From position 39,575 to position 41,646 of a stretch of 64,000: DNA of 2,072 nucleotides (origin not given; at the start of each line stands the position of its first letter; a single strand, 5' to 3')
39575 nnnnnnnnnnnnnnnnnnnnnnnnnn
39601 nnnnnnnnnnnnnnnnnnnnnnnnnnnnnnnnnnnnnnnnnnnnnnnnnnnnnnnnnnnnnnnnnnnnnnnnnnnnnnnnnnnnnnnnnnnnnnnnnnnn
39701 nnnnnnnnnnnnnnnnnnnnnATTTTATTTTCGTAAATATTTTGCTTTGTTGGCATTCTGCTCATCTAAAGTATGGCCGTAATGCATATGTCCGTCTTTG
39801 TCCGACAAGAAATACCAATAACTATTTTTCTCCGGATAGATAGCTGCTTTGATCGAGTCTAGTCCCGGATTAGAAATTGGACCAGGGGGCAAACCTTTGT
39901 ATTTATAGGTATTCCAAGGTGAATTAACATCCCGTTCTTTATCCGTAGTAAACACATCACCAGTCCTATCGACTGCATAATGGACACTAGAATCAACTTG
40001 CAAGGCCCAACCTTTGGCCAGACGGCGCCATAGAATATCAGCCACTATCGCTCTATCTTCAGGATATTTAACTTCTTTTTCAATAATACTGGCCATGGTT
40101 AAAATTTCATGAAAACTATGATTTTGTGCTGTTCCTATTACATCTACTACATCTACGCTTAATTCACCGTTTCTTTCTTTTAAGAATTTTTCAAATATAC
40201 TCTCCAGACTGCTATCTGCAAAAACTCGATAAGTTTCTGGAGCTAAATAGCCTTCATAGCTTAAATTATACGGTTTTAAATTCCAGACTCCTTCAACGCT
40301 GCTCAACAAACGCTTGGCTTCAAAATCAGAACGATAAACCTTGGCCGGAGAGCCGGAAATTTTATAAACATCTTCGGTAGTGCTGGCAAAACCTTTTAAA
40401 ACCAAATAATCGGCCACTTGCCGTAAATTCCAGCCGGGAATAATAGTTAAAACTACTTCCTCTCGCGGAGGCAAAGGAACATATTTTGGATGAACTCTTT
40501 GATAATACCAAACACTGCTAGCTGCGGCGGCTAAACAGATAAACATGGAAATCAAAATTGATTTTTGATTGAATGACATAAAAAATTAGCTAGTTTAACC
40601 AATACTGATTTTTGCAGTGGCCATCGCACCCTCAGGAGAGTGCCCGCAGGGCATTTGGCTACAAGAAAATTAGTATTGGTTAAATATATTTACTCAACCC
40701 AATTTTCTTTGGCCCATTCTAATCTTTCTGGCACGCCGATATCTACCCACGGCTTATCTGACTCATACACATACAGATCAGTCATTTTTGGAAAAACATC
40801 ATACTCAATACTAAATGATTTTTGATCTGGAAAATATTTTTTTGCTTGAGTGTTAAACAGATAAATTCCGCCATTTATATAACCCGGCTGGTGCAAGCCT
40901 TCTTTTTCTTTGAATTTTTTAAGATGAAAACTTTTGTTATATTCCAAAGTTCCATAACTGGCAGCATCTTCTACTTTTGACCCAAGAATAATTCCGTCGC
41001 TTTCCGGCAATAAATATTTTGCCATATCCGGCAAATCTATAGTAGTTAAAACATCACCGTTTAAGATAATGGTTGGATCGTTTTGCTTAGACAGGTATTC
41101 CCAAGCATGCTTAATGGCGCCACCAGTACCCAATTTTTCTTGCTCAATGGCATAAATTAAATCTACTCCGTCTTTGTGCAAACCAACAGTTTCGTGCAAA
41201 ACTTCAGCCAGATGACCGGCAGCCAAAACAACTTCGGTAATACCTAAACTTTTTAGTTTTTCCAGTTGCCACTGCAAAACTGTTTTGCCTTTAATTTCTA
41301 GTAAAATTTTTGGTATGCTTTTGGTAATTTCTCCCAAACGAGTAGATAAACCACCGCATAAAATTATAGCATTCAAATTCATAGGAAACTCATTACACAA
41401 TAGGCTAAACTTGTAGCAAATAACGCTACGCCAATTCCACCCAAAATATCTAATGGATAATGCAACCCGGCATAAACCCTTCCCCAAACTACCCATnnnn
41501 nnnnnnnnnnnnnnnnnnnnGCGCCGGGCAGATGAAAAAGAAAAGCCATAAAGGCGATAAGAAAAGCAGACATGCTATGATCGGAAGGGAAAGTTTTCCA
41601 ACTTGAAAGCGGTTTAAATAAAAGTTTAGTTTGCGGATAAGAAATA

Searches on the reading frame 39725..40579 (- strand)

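Call 86: search_protein_families(library=pfam, proteins=[window:39725-40579:-], max_evalue=0.001)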
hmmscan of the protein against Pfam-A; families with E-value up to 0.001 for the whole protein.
window:39725-40579:- (284 aa): 1 family
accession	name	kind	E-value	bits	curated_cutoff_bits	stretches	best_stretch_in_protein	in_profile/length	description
PF02618.21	YceG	-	4.5e-57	194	32.4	1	40-280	67-275/275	YceG-like family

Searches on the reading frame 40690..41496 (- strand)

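Call 86: search_protein_families(library=pfam, proteins=[window:40690-41496:-], max_evalue=0.001)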
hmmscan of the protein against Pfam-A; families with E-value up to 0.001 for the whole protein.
window:40690-41496:- (268 aa): 2 families
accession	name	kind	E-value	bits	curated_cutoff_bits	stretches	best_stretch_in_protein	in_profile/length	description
PF00483.29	NTP_transferase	-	1.4e-28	100.6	21.2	1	43-260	2-236/245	Nucleotidyl transferase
PF12804.13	NTP_transf_3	-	1e-13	52.2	27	1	43-149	1-96/160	MobA-like NTP transferase domain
